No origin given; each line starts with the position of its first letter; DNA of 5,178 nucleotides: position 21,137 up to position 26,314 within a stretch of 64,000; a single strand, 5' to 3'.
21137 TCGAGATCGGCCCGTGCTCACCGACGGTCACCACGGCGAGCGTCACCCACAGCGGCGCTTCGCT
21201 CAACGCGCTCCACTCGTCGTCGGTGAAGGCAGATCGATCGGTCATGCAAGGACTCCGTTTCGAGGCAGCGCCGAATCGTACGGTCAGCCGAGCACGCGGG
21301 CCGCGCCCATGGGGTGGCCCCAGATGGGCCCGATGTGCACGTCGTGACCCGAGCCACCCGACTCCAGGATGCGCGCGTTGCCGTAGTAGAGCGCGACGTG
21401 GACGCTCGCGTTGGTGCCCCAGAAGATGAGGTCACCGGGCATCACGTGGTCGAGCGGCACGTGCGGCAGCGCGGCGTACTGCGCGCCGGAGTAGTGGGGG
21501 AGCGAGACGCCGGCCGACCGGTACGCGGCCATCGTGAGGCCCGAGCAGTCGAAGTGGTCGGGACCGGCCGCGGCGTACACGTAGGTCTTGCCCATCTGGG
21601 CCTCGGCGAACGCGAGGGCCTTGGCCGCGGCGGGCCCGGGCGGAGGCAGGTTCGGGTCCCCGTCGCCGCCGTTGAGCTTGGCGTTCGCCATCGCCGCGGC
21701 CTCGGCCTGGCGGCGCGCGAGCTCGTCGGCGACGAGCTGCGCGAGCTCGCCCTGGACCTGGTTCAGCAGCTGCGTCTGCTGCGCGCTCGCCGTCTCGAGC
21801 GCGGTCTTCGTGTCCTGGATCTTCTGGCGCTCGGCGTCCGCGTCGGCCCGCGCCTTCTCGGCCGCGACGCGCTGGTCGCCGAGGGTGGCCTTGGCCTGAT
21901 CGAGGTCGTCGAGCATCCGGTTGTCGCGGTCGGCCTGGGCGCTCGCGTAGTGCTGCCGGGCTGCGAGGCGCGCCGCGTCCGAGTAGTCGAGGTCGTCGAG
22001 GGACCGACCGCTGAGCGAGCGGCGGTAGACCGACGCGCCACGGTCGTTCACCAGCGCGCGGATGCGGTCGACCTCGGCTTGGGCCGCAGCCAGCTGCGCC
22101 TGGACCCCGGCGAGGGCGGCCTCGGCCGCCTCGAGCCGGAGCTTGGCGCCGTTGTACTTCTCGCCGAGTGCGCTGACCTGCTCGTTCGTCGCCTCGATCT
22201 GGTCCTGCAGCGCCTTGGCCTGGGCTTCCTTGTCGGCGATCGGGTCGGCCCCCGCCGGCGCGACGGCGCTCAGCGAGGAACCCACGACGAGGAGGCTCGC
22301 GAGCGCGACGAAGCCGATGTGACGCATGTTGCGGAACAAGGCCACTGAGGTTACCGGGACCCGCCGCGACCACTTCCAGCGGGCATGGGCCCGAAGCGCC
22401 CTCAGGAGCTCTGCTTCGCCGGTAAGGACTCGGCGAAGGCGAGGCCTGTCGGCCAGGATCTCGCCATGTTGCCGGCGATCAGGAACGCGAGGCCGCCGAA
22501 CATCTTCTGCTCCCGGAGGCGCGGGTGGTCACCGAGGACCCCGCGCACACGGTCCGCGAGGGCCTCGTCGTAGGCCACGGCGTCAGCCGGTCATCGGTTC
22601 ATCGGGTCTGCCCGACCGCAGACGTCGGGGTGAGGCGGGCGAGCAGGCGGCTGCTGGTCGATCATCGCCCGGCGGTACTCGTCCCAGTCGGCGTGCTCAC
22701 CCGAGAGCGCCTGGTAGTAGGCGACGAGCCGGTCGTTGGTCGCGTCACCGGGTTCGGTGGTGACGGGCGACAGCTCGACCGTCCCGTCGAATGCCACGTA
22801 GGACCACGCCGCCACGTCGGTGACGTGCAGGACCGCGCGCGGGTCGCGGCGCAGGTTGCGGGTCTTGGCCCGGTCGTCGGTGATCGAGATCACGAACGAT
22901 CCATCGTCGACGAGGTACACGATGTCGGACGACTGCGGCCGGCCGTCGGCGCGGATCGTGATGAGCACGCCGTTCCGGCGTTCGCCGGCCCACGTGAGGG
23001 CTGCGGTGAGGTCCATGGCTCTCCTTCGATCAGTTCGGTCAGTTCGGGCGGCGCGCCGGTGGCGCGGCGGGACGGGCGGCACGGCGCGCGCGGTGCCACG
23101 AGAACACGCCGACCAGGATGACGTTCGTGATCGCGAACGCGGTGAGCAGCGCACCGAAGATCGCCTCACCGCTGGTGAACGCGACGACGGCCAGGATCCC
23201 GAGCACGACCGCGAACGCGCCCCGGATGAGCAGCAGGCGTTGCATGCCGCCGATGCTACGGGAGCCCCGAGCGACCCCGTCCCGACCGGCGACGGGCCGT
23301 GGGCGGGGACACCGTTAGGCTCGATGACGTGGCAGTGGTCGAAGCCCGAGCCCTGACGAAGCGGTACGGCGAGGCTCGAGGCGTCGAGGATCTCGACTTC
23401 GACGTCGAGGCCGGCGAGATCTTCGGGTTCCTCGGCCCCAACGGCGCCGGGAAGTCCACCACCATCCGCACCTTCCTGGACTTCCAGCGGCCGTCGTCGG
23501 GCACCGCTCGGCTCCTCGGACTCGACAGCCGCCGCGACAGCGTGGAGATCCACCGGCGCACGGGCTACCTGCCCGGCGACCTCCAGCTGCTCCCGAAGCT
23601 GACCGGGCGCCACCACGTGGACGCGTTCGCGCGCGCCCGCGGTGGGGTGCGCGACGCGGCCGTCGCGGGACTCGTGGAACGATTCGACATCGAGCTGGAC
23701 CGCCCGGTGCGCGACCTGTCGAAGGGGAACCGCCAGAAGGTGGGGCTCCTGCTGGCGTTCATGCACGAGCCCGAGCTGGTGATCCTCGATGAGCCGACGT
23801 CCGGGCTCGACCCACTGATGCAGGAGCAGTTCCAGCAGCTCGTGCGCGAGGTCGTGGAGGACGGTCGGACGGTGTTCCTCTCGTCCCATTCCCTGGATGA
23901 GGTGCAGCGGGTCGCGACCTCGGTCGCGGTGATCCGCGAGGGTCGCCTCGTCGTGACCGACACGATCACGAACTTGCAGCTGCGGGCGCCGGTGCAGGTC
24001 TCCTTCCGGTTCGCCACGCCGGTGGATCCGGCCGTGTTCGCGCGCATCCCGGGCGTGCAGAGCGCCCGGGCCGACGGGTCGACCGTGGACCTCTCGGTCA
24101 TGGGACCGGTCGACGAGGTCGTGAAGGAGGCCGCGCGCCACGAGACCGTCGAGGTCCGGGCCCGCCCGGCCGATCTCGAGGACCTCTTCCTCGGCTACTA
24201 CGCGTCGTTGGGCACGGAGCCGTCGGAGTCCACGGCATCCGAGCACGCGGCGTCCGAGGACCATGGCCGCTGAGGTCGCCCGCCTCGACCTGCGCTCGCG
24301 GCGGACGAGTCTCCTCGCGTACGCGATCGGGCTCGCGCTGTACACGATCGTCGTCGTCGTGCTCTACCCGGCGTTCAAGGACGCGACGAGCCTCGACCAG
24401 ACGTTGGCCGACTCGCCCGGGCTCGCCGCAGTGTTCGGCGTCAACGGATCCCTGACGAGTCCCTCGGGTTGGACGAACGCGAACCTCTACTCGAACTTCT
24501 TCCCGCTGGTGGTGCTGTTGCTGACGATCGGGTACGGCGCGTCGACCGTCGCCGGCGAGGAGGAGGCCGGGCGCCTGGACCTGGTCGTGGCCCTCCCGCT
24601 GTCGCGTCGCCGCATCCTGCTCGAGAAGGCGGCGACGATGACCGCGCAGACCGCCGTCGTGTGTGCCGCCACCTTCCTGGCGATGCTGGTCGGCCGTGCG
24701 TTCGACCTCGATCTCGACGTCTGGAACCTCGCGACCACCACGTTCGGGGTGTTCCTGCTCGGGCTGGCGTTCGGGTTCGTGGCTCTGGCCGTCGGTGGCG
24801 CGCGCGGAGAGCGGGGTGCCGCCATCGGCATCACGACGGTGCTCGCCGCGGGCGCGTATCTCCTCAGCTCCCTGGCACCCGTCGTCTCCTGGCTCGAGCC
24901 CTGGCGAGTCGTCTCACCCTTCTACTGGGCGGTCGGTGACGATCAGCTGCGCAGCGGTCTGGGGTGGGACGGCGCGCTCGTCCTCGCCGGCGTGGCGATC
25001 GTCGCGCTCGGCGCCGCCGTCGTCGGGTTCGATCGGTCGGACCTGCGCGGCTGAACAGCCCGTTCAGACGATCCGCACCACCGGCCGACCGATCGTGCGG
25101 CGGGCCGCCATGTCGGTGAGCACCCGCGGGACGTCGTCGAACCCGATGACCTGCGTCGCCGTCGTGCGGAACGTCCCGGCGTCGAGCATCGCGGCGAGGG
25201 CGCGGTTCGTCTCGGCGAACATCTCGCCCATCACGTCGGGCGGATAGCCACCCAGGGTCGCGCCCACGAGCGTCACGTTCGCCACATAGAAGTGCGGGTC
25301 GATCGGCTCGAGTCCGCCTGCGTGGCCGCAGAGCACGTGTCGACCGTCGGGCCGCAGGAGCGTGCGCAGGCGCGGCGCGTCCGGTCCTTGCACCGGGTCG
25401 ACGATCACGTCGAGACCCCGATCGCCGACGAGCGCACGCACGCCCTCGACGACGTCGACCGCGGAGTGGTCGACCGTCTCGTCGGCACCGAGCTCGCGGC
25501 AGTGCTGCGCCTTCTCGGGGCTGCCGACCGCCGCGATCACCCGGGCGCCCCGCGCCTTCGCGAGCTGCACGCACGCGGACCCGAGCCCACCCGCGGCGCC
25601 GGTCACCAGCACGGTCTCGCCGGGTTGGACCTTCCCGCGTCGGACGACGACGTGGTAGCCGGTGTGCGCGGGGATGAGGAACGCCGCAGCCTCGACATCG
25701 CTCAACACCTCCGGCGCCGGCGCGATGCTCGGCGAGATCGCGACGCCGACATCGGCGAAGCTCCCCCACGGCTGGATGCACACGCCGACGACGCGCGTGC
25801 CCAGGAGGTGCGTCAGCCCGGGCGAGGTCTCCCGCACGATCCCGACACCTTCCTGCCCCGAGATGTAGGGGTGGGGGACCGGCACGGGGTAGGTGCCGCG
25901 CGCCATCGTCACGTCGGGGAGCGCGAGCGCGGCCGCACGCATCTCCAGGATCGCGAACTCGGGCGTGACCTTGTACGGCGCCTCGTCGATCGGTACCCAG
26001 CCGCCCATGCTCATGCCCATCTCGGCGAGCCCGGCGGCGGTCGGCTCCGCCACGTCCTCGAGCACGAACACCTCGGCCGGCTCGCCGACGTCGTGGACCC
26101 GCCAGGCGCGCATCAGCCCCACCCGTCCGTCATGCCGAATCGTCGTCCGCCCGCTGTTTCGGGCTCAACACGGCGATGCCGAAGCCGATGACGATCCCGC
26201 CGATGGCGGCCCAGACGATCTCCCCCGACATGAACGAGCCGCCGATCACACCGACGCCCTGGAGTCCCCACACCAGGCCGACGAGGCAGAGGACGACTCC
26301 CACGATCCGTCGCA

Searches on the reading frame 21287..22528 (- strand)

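Call 65: search_protein_families(library=pfam, proteins=[window:21287-22528:-], max_evalue=0.001)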
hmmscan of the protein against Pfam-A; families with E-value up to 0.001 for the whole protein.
window:21287-22528:- (414 aa): 1 family
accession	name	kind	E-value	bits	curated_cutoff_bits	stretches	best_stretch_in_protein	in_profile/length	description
PF00877.26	NLPC_P60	-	2.3e-20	72.9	23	1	313-402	1-91/105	NlpC/P60 family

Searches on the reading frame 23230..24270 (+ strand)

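Call 65: search_protein_families(library=pfam, proteins=[window:23230-24270:+], max_evalue=0.001)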
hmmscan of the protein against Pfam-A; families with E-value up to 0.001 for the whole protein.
window:23230-24270:+ (347 aa): 2 families
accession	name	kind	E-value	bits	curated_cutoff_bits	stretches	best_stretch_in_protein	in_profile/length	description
PF00005.33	ABC_tran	-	6.6e-26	92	25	1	53-191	2-137/137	ABC transporter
PF13304.12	AAA_21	-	1.1e-14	55.7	27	1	157-222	232-300/304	AAA domain, putative AbiEii toxin, Type IV TA system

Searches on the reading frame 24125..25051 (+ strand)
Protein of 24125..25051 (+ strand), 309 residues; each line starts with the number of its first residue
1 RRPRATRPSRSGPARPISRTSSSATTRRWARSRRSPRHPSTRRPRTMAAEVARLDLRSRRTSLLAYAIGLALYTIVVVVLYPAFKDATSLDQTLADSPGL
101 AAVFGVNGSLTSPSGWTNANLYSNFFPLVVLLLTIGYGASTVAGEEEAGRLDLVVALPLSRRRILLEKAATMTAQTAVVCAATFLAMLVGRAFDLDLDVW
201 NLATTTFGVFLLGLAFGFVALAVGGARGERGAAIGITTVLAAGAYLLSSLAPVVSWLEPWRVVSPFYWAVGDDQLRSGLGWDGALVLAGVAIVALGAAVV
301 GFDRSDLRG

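Call 65: search_protein_families(library=pfam, proteins=[window:24125-25051:+], max_evalue=0.001)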
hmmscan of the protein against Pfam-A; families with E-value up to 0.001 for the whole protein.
window:24125-25051:+ (309 aa): 5 families
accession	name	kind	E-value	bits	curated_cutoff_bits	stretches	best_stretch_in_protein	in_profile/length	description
PF12679.13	ABC2_membrane_2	-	1.8e-14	54.1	27.2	1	51-307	3-283/283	ABC-2 family transporter protein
PF12698.13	ABC2_membrane_3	-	3.3e-06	26.9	31.6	1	119-268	162-310/347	ABC-2 family transporter protein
PF13346.12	ABC2_membrane_5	-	2.3e-05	24.5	25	1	122-241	35-155/205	ABC-2 family transporter protein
PF12730.13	ABC2_membrane_4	-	0.00053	20.5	27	0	118-220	50-151/179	ABC-2 family transporter protein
PF11026.13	DUF2721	-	0.00075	19.8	28.3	0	159-219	56-116/129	Protein of unknown function (DUF2721)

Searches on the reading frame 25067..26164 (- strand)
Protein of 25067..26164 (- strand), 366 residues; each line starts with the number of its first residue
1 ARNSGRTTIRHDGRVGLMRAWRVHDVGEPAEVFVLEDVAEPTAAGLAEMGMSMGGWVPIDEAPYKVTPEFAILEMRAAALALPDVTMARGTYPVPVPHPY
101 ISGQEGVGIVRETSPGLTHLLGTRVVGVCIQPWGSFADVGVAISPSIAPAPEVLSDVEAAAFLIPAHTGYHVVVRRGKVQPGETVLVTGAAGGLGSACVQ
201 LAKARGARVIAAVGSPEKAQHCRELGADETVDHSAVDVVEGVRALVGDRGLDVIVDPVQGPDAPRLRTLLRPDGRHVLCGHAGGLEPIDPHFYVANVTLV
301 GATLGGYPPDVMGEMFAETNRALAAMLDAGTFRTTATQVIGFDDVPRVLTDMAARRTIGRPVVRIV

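Call 65: search_protein_families(library=pfam, proteins=[window:25067-26164:-], max_evalue=0.001)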
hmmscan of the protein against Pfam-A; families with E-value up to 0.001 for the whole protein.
window:25067-26164:- (366 aa): 4 families
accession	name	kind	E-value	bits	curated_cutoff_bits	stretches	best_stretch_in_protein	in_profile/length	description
PF00107.32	ADH_zinc_N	-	1.3e-24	87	31.8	1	193-311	1-119/129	Zinc-binding dehydrogenase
PF13602.12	ADH_zinc_N_2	-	4e-13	50.9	27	1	225-363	1-134/134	Zinc-binding dehydrogenase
PF08240.17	ADH_N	-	1.3e-05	25.8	23.5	1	71-129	5-69/104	Alcohol dehydrogenase GroES-like domain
PF00106.31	adh_short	-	3.5e-05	23.8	26.6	1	184-238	2-58/195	short chain dehydrogenase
